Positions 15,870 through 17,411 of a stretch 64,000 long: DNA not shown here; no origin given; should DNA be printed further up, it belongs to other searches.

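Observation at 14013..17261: Radical SAM enzyme abutting a GNAT + RimK-type ATP-grasp fusion: an amidoligase pathway I cannot name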

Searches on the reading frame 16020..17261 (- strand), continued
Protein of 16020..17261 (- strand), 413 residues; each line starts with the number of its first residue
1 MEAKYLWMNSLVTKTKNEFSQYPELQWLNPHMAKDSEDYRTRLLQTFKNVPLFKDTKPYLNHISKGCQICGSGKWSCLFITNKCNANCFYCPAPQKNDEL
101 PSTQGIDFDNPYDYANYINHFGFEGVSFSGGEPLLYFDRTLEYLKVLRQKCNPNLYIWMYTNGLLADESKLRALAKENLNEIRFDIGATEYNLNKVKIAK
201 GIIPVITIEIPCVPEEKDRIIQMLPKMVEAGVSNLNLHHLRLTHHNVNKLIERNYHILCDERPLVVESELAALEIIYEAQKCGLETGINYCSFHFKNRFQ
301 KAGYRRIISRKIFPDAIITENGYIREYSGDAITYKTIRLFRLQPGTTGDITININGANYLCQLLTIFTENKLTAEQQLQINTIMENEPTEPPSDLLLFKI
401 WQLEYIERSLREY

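Call 41: find_homologous_proteins(query=P0253, max_evalue=1e-10)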
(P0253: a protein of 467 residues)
Query P0253 (467 aa): 3189 proteins with E <= 1e-10 among 8000 candidates; the best 120 are listed.
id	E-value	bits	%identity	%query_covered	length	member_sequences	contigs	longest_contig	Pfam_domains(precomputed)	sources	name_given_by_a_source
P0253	0.0e+0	1076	100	100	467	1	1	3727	PF04055.28,PF13353.12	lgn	-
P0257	1.0e-127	445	45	98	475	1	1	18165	PF04055.28,PF13353.12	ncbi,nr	ncbi:radical SAM protein [bacterium]|nr:radical SAM protein [bacterium]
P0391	9.2e-125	435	47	100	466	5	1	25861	PF04055.28,PF13353.12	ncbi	-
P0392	2.5e-123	430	44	99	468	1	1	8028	PF04055.28,PF13353.12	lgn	-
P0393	7.3e-123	429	46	98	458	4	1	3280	PF04055.28,PF13353.12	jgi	jgi:pyruvate formate-lyase activating enzyme-like uncharacterized protein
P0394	2.8e-122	427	45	97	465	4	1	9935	PF04055.28,PF13353.12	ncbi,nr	ncbi:MAG: hypothetical protein BWK80_26540 [Desulfobacteraceae bacterium IS3]|nr:MAG: hypothetical p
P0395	3.4e-122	427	44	98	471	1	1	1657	PF04055.28,PF13353.12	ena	-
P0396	1.2e-121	425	45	98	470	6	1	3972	PF04055.28,PF13353.12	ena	-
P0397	5.1e-121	423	43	100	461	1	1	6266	PF04055.28,PF13353.12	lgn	-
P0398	8.0e-121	422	43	100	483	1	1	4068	PF04055.28,PF13353.12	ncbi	ncbi:MAG: radical SAM protein [Calditrichia bacterium]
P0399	2.5e-120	421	43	99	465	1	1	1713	PF04055.28,PF13353.12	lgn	-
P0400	2.6e-120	421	45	99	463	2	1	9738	PF04055.28,PF13353.12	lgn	-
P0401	2.9e-120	420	45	100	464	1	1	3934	PF04055.28,PF13353.12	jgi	jgi:pyruvate formate-lyase activating enzyme-like uncharacterized protein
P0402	9.3e-120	419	45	97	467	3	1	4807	PF04055.28,PF13353.12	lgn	-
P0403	7.9e-119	416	45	97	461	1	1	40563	PF04055.28,PF13353.12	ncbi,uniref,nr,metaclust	ncbi:MAG: hypothetical protein A2161_10300 [Candidatus Schekmanbacteria bacterium RBG_13_48_7]|unire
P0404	9.2e-119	415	45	97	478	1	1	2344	PF04055.28,PF13353.12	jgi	-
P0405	2.1e-118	414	44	100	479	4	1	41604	PF04055.28,PF13353.12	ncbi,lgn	-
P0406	2.5e-118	414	43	100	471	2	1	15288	PF04055.28,PF13353.12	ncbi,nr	ncbi:MAG: radical SAM protein [Candidatus Omnitrophica bacterium]|nr:radical SAM protein [Candidatus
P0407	3.5e-118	414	42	99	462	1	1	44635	PF04055.28,PF13353.12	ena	-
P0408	5.1e-118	413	44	97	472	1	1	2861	PF04055.28,PF13353.12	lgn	-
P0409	1.5e-117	411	44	99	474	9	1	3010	PF04055.28,PF13353.12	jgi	-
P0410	4.0e-117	410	44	99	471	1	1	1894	PF04055.28,PF13353.12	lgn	-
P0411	5.1e-117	410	42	99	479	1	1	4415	PF04055.28,PF13353.12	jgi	jgi:uncharacterized protein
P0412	5.6e-117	410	44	97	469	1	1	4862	PF04055.28,PF13353.12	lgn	-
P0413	9.5e-117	409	43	97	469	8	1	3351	PF04055.28,PF13353.12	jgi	-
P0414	2.1e-116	408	43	97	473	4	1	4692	PF04055.28,PF13353.12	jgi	-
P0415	3.2e-116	407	45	90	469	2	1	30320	PF04055.28,PF13353.12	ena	-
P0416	3.3e-116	407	43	100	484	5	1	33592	PF04055.28,PF13353.12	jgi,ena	-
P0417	5.2e-116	406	44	97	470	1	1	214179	PF04055.28,PF13353.12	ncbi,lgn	-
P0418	5.3e-116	406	44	98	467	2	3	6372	PF04055.28,PF13353.12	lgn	-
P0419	6.2e-116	406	43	100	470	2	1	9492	PF04055.28,PF13353.12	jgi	jgi:uncharacterized protein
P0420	3.8e-115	404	43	98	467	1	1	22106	PF04055.28,PF13353.12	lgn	-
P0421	4.3e-115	403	42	99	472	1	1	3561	PF04055.28,PF13353.12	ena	-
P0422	5.0e-115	403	43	99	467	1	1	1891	PF04055.28,PF13353.12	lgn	-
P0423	6.3e-115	403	42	100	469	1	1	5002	PF04055.28,PF13353.12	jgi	jgi:pyruvate formate-lyase activating enzyme-like uncharacterized protein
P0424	7.4e-115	403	44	98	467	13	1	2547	PF04055.28,PF13353.12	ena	-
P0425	1.2e-114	402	43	97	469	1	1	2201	PF04055.28,PF13353.12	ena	-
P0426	1.3e-114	402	46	88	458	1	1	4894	PF04055.28,PF13353.12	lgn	-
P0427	1.7e-114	401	43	100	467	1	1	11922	PF04055.28,PF13353.12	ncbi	-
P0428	2.6e-114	401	44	99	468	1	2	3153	PF04055.28,PF13353.12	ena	-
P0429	2.7e-114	401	42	100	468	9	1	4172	PF04055.28,PF13353.12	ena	-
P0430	3.2e-114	400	43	97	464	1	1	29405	PF04055.28,PF13353.12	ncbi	-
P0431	3.5e-114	400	42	100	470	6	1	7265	PF04055.28,PF13353.12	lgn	-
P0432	3.6e-114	400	42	99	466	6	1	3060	PF04055.28,PF13353.12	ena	-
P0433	4.1e-114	400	43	98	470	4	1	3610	PF04055.28,PF13353.12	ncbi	-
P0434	4.2e-114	400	44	99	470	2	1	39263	PF04055.28,PF13353.12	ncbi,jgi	-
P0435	4.4e-114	400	42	99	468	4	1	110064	PF04055.28,PF13353.12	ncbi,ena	-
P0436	4.7e-114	400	44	98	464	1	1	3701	PF04055.28,PF13353.12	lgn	-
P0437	4.8e-114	400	44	97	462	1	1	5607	PF04055.28,PF13353.12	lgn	-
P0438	4.9e-114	400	43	97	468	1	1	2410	PF04055.28,PF13353.12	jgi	jgi:pyruvate formate-lyase activating enzyme-like uncharacterized protein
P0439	8.7e-114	399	42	99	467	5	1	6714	PF04055.28,PF13353.12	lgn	-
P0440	9.2e-114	399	43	99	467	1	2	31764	PF04055.28,PF13353.12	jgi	-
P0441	9.9e-114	399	42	99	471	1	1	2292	PF04055.28,PF13353.12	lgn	-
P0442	1.8e-113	398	43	99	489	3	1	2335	PF04055.28,PF13353.12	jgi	jgi:uncharacterized protein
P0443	2.3e-113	398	44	99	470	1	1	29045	PF04055.28,PF13353.12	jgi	jgi:uncharacterized protein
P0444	2.3e-113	398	43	97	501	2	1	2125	PF04055.28,PF13353.12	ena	-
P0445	2.9e-113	397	43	99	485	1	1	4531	PF04055.28,PF13353.12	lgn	-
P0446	3.0e-113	397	44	99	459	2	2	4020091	PF04055.28,PF13353.12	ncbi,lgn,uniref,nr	ncbi:radical SAM protein [Geoalkalibacter halelectricus]|uniref:radical SAM protein n=1 Tax=Geoalkal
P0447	3.0e-113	397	43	98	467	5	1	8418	PF04055.28,PF13353.12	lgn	-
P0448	3.1e-113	397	44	99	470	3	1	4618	PF04055.28,PF13353.12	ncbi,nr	ncbi:MAG TPA: radical SAM protein [Candidatus Kapabacteria bacterium]|nr:radical SAM protein [Candid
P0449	3.2e-113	397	42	100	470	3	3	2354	PF04055.28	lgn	-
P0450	3.6e-113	397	42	98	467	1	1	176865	PF04055.28,PF13353.12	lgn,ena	-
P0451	4.0e-113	397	43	98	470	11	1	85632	PF04055.28,PF13353.12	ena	-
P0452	4.1e-113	397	43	98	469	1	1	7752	PF04055.28,PF13353.12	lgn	-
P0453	4.9e-113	397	42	97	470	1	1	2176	PF04055.28,PF13353.12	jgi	jgi:pyruvate formate-lyase activating enzyme-like uncharacterized protein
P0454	5.2e-113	396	43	97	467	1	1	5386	PF04055.28,PF13353.12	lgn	-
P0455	5.3e-113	396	45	87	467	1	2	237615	PF04055.28,PF13353.12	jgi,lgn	-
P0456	7.7e-113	396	44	99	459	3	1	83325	PF04055.28,PF13353.12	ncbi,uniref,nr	ncbi:radical SAM protein [Geoalkalibacter sp.]|uniref:radical SAM protein n=1 Tax=Geoalkalibacter sp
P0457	8.0e-113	396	43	97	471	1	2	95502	PF04055.28,PF13353.12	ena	-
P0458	1.1e-112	395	44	97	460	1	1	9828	PF04055.28,PF13353.12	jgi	jgi:pyruvate formate-lyase activating enzyme-like uncharacterized protein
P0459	1.2e-112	395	43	98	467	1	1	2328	PF04055.28,PF13353.12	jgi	jgi:pyruvate formate-lyase activating enzyme-like uncharacterized protein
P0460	1.4e-112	395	43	97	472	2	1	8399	PF04055.28,PF13353.12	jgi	jgi:uncharacterized protein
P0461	1.4e-112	395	42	100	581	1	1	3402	PF04055.28,PF13353.12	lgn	-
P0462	1.6e-112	395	43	98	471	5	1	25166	PF04055.28,PF13353.12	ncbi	ncbi:MAG: radical SAM protein [bacterium]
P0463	1.7e-112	395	41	99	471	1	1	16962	PF04055.28,PF13353.12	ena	-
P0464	1.8e-112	395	44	99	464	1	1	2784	PF04055.28,PF13353.12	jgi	jgi:pyruvate formate-lyase activating enzyme-like uncharacterized protein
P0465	1.8e-112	395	45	90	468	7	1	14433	PF04055.28,PF13353.12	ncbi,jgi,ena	-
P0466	2.3e-112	394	42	97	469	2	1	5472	PF04055.28,PF13353.12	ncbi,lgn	-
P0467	2.4e-112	394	44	89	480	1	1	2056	PF04055.28,PF13353.12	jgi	jgi:uncharacterized protein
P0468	2.5e-112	394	42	98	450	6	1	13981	PF04055.28,PF13353.12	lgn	-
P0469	2.6e-112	394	44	96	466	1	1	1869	PF04055.28,PF13353.12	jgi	jgi:pyruvate formate-lyase activating enzyme-like uncharacterized protein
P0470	2.9e-112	394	43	99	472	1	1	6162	PF04055.28,PF13353.12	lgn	-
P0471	3.3e-112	394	43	100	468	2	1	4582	PF04055.28,PF13353.12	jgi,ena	-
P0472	3.4e-112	394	42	99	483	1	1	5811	PF04055.28,PF13353.12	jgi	jgi:pyruvate formate-lyase activating enzyme-like uncharacterized protein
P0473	3.4e-112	394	41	98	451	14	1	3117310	PF04055.28,PF13353.12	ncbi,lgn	ncbi:hypothetical protein ADMFC3_01640 [Geovibrio sp. ADMFC3]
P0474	3.7e-112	394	42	98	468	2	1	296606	PF04055.28,PF13353.12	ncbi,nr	ncbi:MAG: radical SAM protein [Deltaproteobacteria bacterium HGW-Deltaproteobacteria-4]|nr:MAG: radi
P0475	3.7e-112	394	42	97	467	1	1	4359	PF04055.28,PF13353.12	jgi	jgi:uncharacterized protein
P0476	4.1e-112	394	41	99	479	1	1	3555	PF04055.28,PF13353.12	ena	-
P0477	4.3e-112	393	42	99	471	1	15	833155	PF04055.28,PF13353.12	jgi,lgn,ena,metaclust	metaclust:\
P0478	4.8e-112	393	43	99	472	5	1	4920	PF04055.28,PF13353.12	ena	-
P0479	5.0e-112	393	43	99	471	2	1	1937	PF04055.28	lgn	-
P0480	5.9e-112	393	43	97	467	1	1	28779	PF04055.28,PF13353.12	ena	-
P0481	6.3e-112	393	42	100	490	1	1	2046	PF04055.28,PF13353.12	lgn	-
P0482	6.5e-112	393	43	97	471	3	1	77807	PF04055.28,PF13353.12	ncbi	-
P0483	6.9e-112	393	43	99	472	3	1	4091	PF04055.28,PF13353.12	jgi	jgi:uncharacterized protein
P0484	7.8e-112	393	43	99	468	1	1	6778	PF04055.28,PF13353.12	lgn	-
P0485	8.0e-112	393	41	100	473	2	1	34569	PF04055.28,PF13353.12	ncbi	ncbi:MAG: radical SAM protein [Pelovirga sp.]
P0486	1.1e-111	392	43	98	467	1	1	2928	PF04055.28,PF13353.12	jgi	jgi:pyruvate formate-lyase activating enzyme-like uncharacterized protein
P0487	1.1e-111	392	42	99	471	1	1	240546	PF04055.28,PF13353.12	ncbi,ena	-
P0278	1.1e-111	392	41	100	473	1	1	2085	PF04055.28,PF13353.12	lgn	-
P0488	1.1e-111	392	42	98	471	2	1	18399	PF04055.28,PF13353.12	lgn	-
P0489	1.2e-111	392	42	99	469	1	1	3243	PF04055.28,PF13353.12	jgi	jgi:pyruvate formate-lyase activating enzyme-like uncharacterized protein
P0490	1.3e-111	392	41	99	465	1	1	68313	PF04055.28,PF13353.12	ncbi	-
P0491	1.3e-111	392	42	97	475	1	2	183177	PF04055.28,PF13353.12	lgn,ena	-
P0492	1.5e-111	392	43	100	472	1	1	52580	PF04055.28,PF13353.12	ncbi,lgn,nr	ncbi:MAG: radical SAM protein [Deltaproteobacteria bacterium]|nr:radical SAM protein [Deltaproteobac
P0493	1.5e-111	392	45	97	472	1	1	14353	PF04055.28,PF13353.12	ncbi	ncbi:MAG: radical SAM protein [Desulfobacterales bacterium]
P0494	1.6e-111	392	42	99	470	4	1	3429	PF04055.28,PF13353.12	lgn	-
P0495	1.7e-111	392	43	100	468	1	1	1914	PF04055.28,PF13353.12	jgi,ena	-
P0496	1.7e-111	391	41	100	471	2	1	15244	PF04055.28,PF13353.12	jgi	jgi:pyruvate formate-lyase activating enzyme-like uncharacterized protein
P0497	2.5e-111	391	41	99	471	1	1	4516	PF04055.28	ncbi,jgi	-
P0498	2.9e-111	391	42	97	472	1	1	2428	PF04055.28,PF13353.12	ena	-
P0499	3.0e-111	391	42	99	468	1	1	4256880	PF04055.28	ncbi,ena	-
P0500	3.2e-111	391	42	99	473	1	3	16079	PF04055.28,PF13353.12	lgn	-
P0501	3.5e-111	390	42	99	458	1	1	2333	PF04055.28,PF13353.12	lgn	-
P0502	3.8e-111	390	42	99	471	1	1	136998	PF04055.28,PF13353.12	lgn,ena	-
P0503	4.1e-111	390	43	97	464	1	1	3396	PF04055.28,PF13353.12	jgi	jgi:pyruvate formate-lyase activating enzyme-like uncharacterized protein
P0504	4.1e-111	390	42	99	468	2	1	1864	PF04055.28,PF13353.12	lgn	-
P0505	4.2e-111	390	42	97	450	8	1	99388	PF04055.28,PF13353.12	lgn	-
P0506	4.3e-111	390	41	99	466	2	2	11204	PF04055.28,PF13353.12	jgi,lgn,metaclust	metaclust:\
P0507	4.4e-111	390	43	97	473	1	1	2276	PF04055.28,PF13353.12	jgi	-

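Call 42: find_encoding_contigs(protein=P0446, flank=8000, max_places=1)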
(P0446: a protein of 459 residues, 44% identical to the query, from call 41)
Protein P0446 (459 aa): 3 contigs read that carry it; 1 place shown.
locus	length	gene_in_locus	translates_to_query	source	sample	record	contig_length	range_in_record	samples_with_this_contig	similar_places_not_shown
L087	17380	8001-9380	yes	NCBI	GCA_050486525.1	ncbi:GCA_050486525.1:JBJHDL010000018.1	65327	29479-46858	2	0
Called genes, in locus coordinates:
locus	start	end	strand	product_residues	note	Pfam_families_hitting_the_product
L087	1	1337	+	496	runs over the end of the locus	PF00361:Proton_antipo_M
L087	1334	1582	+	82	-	-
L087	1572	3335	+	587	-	PF00361:Proton_antipo_M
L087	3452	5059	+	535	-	PF01059:Oxidored_q5_N (weak), PF00361:Proton_antipo_M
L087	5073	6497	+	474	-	PF00361:Proton_antipo_M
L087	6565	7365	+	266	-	PF13103:TonB_2, PF03544:TonB_C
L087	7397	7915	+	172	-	PF01661:Macro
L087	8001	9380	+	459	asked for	PF13353:Fer4_12 (weak), PF04055:Radical_SAM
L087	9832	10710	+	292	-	PF00142:Fer4_NifH, PF01656:CbiA, PF02374:ArsA_ATPase (weak), PF10609:ParA (weak), PF13614:AAA_31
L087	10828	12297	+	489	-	PF00148:Oxidored_nitro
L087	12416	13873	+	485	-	PF00148:Oxidored_nitro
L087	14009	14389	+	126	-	PF02579:Nitro_FeMo-Co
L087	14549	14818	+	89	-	PF17179:Fer4_22 (faint), PF00037:Fer4 (weak), PF12797:Fer4_2 (weak), PF13237:Fer4_10 (weak), PF14697:Fer4_21 (faint), PF12837:Fer4_6 (weak), PF12838:Fer4_7, PF13187:Fer4_9 (weak)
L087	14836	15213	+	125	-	PF02579:Nitro_FeMo-Co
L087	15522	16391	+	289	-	PF04055:Radical_SAM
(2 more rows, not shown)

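Call 43: find_encoding_contigs(protein=P0473, flank=8000, max_places=1)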
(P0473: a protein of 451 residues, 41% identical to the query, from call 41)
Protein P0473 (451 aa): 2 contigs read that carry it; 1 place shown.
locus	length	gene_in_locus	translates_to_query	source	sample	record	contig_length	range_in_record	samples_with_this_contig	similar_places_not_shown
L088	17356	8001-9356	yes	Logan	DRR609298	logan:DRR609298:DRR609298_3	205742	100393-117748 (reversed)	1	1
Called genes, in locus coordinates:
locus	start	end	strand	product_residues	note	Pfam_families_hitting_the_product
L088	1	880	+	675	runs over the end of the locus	PF07715:Plug, PF00593:TonB_dep_Rec_b-barrel, PF14905:OMP_b-brl_3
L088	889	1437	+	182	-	PF12724:Flavodoxin_5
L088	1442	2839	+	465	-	PF04055:Radical_SAM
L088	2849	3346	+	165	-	PF05171:HemS, PF06228:ChuX_HutX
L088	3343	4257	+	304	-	PF01497:Peripla_BP_2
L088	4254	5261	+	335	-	PF01032:FecCD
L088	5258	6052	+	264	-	PF02463:SMC_N (faint), PF00005:ABC_tran, PF13304:AAA_21 (weak), PF13401:AAA_22 (weak)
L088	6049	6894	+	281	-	PF00005:ABC_tran, PF13304:AAA_21 (weak)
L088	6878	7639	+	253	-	PF01061:ABC2_membrane, PF12698:ABC2_membrane_3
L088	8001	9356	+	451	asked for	PF13353:Fer4_12, PF04055:Radical_SAM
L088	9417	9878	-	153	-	-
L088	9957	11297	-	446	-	PF01235:Na_Ala_symp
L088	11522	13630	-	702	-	PF02589:LUD_dom, PF00037:Fer4 (faint), PF12797:Fer4_2 (faint), PF12838:Fer4_7 (weak), PF13183:Fer4_8, PF13484:Fer4_16 (weak), PF13534:Fer4_17 (weak), PF02754:CCG, +1 more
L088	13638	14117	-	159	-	PF02589:LUD_dom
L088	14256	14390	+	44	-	-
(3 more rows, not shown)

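Call 44: find_encoding_contigs(protein=P0417, flank=8000, max_places=1)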
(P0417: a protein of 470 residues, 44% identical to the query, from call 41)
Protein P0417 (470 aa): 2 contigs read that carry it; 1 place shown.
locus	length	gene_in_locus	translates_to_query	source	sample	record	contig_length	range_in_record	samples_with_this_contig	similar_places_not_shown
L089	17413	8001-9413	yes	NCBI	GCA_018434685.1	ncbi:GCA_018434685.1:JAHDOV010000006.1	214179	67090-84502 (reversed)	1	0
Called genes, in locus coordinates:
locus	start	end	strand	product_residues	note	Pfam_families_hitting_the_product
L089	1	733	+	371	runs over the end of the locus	PF01547:SBP_bac_1 (weak), PF13416:SBP_bac_8, PF13531:SBP_bac_11 (weak)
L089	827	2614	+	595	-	PF00528:BPD_transp_1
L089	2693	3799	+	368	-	PF00005:ABC_tran, PF13304:AAA_21 (faint), PF08402:TOBE_2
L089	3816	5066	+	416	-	PF01368:DHH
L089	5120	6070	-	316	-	PF21088:MS_channel_1st, PF00924:MS_channel_2nd, PF21082:MS_channel_3rd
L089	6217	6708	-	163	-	-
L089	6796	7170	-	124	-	PF09685:MamF_MmsF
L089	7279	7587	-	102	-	-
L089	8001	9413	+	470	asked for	PF13353:Fer4_12, PF04055:Radical_SAM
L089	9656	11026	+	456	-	PF07705:CARDB (faint)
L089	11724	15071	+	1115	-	PF00497:SBP_bac_3, PF00989:PAS, PF08448:PAS_4, PF13188:PAS_8, PF08447:PAS_3, PF13426:PAS_9, PF00989:PAS, PF08448:PAS_4, +8 more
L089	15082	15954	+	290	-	PF08543:Phos_pyr_kin, PF00294:PfkB (weak)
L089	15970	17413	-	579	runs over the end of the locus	PF17201:Cache_3-Cache_2, PF17202:sCache_3_3, PF00512:HisKA, PF02518:HATPase_c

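Call 45: find_encoding_contigs(protein=P0403, flank=8000, max_places=1)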
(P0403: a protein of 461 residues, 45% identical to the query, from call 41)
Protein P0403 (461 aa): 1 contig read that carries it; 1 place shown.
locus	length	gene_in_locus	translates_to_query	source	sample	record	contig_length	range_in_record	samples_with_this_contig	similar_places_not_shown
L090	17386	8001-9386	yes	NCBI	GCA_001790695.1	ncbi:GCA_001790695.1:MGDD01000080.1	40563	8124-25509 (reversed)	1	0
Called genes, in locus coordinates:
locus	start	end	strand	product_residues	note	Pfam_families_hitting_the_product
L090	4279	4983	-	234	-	-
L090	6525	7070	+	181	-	-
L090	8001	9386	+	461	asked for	PF04055:Radical_SAM, PF13353:Fer4_12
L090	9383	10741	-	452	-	PF07690:MFS_1, PF12832:MFS_1_like (weak), PF13347:MFS_2 (weak), PF07690:MFS_1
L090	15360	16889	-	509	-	PF08448:PAS_4, PF13426:PAS_9, PF00989:PAS, PF08448:PAS_4 (weak), PF13188:PAS_8 (weak), PF13426:PAS_9, PF00512:HisKA, PF02518:HATPase_c, +1 more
